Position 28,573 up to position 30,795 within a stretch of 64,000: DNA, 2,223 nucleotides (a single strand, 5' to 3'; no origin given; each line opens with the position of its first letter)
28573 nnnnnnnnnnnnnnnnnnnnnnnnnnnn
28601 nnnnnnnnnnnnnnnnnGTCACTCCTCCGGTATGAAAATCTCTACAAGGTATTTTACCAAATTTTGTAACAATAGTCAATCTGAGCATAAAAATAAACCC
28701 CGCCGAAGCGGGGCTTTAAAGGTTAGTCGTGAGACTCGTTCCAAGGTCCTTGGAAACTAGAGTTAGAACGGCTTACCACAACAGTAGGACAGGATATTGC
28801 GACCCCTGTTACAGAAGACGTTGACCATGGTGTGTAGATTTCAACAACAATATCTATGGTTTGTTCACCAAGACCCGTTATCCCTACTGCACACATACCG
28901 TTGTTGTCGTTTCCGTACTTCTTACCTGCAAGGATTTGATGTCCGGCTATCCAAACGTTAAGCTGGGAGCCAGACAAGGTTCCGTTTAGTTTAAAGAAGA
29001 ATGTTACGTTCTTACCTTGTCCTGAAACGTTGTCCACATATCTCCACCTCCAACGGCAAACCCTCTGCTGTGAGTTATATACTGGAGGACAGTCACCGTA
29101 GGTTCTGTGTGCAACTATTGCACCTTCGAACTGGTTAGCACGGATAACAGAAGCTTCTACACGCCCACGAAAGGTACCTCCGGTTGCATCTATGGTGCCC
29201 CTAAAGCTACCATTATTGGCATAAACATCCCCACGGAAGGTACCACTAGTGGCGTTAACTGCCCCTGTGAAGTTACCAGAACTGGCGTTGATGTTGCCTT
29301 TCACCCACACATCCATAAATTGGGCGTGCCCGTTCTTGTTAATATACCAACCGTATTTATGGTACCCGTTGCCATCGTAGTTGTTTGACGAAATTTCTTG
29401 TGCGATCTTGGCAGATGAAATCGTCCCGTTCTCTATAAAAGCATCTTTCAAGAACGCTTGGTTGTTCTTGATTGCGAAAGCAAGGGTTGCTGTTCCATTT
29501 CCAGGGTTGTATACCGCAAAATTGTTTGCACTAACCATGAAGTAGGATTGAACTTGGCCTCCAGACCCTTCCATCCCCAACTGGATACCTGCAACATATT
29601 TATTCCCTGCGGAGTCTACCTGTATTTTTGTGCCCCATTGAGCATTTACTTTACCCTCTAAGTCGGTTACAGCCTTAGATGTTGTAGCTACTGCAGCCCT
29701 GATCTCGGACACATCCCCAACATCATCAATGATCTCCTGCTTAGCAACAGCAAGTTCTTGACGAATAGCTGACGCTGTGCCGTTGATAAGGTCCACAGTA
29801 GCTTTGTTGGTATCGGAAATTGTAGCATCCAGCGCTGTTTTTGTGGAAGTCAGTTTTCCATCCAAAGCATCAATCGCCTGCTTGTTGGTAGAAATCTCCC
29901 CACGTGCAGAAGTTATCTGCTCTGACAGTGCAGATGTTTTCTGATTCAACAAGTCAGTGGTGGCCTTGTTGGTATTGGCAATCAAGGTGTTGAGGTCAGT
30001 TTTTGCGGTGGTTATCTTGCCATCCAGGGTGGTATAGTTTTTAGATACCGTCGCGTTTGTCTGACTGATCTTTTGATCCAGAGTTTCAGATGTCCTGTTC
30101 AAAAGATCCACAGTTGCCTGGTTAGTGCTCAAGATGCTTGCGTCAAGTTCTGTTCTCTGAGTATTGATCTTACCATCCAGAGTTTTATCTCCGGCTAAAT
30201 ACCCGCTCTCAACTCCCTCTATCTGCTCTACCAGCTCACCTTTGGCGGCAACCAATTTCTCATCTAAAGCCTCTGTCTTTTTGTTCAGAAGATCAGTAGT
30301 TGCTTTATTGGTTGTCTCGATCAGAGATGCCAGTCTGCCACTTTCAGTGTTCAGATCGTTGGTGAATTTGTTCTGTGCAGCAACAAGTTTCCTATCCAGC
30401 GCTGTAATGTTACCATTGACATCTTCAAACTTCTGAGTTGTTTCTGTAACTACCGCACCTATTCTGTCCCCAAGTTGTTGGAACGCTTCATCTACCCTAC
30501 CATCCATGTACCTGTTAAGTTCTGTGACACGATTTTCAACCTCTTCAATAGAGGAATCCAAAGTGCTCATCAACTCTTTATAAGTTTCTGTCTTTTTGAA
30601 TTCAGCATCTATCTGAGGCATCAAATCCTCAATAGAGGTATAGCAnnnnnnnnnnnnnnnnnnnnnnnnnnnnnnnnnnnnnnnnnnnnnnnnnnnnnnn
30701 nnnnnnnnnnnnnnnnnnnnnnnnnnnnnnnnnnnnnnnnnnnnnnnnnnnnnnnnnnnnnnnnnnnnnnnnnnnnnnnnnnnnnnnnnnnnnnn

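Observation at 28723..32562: Lambda J-like central fibre in a sheath-encoding phage, carrying an internal coiled-coil repeat insert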

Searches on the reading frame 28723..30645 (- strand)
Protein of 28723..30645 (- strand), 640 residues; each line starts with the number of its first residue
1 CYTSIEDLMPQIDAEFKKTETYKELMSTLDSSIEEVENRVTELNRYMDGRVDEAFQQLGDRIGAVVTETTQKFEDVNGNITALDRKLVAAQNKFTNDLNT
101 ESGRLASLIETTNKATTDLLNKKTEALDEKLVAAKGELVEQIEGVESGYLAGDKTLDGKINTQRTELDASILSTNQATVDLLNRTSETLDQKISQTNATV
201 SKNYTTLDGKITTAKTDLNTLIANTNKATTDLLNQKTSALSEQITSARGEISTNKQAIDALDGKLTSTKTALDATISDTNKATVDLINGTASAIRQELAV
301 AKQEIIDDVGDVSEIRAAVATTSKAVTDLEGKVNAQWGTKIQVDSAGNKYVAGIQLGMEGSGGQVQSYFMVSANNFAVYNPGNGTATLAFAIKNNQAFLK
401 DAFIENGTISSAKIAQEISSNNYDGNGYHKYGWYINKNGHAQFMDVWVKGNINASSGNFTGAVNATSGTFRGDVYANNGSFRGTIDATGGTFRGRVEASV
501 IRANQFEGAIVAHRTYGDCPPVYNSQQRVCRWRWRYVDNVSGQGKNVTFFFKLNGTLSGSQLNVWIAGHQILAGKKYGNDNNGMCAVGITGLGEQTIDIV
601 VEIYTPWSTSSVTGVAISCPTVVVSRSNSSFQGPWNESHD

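Call 101: predict_structure(alignment_id=A5)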
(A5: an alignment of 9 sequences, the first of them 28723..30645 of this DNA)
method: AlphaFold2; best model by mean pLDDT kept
length: 640 residues; sequences in the alignment: 9
mean_pLDDT: 52.7   pTM: 0.25
mean pLDDT of the five models: 52.7, 51.2, 50.1, 48.3, 47.5
residues with pLDDT >= 90: 0; 70-90: 85; 50-70: 296; < 50: 259
segments of 3 or more residues with pLDDT < 50: 1-8, 134-158, 282-284, 286-315, 427-429, 460-462, 464-640
pLDDT, mean of each block of 10 residues (from residue 1): 43 63 61 63 61 61 63 62 61 61 57 60 58 49 39 45 58 60 63 62 56 59 61 66 59 54 52 51 48 47 38 52 76 81 77 84 77 78 76 68 53 68 58 73 61 52 43 31 31 33 32 29 34 35 34 36 36 27 33 35 36 34 34 25
secondary structure, 60 per line:
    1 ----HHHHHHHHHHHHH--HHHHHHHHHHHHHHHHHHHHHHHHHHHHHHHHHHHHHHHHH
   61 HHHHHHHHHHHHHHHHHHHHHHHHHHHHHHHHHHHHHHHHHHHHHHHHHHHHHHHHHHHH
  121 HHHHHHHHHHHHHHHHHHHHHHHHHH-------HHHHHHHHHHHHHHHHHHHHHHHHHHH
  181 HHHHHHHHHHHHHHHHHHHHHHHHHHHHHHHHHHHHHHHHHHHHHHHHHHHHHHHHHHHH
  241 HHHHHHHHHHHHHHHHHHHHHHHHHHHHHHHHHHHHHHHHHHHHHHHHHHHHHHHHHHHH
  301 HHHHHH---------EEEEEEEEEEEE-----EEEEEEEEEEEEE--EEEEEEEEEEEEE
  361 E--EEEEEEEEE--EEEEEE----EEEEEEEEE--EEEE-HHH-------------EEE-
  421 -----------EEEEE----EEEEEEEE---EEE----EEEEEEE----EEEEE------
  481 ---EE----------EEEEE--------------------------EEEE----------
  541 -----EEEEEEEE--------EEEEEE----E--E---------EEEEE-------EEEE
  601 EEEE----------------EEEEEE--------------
elements in order: H5-17 H20-146 H154-306 E316-327 E333-345 E348-361 E364-372 E375-380 E385-393 E396-399 E417-419 E432-436 E441-448 E452-454 E459-465 E470-474 E496-500 E527-530 E546-553 E562-567 E585-589 E597-604 E621-626
